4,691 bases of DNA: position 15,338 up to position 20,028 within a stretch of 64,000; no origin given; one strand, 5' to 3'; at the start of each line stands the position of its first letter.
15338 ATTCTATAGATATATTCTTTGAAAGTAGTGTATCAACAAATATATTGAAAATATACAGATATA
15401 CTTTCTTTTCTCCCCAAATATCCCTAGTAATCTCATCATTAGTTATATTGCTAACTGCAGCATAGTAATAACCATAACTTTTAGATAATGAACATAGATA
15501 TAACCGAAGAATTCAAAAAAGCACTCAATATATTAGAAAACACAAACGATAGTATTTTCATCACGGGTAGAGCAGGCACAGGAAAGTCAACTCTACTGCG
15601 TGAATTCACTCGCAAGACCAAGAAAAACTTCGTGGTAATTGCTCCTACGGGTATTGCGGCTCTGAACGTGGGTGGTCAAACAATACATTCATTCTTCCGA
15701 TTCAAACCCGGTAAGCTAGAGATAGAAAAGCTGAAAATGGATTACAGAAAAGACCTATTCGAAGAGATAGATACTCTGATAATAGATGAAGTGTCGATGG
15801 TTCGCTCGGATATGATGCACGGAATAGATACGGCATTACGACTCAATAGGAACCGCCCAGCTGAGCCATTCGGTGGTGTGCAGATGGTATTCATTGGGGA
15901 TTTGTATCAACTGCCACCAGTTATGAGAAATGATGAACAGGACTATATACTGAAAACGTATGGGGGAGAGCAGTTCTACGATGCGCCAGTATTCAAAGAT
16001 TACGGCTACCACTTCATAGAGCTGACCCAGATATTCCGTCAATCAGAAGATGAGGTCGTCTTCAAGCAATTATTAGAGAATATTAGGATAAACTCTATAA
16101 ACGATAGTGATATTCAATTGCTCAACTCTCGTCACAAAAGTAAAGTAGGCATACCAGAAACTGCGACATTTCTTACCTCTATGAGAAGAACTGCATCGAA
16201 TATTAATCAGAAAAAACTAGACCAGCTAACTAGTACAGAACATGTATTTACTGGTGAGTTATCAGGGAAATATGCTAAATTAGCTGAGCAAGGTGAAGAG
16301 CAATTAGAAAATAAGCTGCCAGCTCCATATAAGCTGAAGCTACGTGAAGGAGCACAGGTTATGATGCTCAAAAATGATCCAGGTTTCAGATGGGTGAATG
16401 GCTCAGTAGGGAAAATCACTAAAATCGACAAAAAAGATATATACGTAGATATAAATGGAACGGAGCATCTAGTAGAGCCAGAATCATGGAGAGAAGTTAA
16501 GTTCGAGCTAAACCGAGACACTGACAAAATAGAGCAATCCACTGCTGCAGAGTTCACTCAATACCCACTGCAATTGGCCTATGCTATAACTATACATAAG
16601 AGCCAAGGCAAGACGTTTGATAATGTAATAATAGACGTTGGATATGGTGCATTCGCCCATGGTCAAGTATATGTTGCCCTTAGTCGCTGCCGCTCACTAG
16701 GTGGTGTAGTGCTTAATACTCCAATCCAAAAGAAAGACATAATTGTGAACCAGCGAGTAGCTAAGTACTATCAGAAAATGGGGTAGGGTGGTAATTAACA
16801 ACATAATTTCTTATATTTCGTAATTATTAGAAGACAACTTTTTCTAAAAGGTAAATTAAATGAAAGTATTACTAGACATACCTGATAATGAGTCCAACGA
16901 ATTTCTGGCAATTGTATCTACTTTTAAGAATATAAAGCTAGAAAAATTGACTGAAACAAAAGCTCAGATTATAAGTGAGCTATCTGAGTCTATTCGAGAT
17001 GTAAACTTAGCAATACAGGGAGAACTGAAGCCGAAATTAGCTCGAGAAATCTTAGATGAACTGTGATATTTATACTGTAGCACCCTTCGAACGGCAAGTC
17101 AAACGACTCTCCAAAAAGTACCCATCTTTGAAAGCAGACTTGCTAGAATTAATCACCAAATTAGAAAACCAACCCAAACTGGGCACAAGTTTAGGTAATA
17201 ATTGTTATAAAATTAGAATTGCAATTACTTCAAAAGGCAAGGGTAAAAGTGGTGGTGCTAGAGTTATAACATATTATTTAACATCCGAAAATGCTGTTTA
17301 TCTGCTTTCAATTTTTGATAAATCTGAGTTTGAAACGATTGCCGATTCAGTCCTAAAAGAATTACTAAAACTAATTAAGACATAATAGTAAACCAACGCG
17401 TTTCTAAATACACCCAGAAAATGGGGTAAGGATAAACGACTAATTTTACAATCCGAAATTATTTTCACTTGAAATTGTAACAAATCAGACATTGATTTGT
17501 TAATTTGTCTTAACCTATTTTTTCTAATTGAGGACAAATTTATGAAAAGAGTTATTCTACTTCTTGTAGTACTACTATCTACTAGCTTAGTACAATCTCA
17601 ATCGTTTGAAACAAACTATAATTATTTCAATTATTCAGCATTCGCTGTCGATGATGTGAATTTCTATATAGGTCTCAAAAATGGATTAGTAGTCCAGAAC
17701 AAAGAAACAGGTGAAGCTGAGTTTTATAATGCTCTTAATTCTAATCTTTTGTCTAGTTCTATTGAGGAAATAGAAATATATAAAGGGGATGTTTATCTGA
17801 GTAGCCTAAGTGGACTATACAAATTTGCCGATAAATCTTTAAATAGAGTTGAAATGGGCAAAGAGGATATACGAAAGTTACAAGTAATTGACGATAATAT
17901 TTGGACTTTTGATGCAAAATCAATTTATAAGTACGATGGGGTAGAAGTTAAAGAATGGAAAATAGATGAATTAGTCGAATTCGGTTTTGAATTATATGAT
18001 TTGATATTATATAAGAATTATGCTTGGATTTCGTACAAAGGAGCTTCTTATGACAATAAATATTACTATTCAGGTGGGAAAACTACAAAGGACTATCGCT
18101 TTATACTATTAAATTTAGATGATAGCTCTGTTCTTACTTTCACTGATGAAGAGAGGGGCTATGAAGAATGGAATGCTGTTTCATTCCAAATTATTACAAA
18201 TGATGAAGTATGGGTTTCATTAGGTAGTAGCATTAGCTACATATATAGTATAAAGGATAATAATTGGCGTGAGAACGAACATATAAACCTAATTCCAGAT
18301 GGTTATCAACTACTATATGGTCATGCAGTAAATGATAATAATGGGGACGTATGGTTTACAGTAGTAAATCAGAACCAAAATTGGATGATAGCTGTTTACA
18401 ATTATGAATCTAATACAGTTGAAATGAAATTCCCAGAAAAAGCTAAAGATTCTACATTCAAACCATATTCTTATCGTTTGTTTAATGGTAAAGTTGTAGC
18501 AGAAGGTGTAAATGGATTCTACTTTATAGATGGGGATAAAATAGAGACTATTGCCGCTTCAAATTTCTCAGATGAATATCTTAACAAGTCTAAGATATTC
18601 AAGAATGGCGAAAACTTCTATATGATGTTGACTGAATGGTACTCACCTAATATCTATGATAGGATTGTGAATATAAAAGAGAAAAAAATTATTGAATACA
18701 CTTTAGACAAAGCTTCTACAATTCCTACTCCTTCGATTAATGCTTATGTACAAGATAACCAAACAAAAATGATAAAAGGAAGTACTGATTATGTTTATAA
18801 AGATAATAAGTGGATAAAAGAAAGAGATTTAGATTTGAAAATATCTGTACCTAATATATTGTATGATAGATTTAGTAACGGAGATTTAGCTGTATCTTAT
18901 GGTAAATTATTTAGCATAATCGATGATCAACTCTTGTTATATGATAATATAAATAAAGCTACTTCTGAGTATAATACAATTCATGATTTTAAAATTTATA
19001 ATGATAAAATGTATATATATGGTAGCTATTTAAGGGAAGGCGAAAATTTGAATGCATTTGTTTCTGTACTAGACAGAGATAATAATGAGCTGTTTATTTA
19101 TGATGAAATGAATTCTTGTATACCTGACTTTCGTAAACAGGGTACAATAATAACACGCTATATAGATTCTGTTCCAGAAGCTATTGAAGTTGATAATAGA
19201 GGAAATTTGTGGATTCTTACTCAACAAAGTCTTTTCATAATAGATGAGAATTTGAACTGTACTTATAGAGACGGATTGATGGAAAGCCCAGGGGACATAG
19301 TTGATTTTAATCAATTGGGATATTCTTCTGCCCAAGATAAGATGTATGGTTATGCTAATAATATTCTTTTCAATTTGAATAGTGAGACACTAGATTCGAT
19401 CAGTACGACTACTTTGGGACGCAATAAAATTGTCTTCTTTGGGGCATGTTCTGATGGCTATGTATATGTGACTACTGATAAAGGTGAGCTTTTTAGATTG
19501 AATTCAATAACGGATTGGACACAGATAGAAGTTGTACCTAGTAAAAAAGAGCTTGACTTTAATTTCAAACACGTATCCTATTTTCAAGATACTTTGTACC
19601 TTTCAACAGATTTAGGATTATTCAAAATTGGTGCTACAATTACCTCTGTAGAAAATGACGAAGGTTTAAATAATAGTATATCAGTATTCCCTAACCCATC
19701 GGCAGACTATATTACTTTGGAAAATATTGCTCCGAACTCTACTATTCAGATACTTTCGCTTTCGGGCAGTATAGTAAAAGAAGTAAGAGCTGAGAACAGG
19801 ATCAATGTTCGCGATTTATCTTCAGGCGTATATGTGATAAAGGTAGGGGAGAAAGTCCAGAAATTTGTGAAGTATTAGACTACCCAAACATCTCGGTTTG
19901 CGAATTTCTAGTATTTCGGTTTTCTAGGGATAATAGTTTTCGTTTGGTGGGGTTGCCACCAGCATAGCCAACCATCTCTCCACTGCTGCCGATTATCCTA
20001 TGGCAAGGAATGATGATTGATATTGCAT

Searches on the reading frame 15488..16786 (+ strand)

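Call 70: search_protein_families(library=ncbifam, proteins=[window:15488-16786:+], max_evalue=1e-8)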
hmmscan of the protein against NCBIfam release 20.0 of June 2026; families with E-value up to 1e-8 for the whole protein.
window:15488-16786:+ (432 aa): 4 families
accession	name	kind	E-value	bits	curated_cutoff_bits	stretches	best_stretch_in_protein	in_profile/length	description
TIGR01448.2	helicase_RecD2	equivalog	4.1e-29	101.3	500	1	19-402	330-681/713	SF1B family DNA helicase RecD2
TIGR01447.1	recD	equivalog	2.8e-22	79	310.15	1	26-412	200-577/597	exodeoxyribonuclease V subunit alpha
TIGR02768.1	TraA_Ti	equivalog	6.1e-16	57.9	590.45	0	282-403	612-709/751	Ti-type conjugative transfer relaxase TraA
NF010464.0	PRK13889.1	subfamily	8.5e-15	53.7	1015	0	286-403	602-695/992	conjugal transfer relaxase TraA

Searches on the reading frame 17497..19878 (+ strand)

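Call 55: search_protein_families(library=ncbifam, proteins=[window:17497-19878:+], max_evalue=0.00001)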
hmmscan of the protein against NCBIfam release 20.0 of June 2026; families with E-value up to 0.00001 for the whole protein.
window:17497-19878:+ (793 aa): 1 family
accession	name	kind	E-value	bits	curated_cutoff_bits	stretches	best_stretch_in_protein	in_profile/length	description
TIGR04183.1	Por_Secre_tail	domain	3.2e-08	33.4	23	1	730-792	1-71/72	T9SS type A sorting domain-containing protein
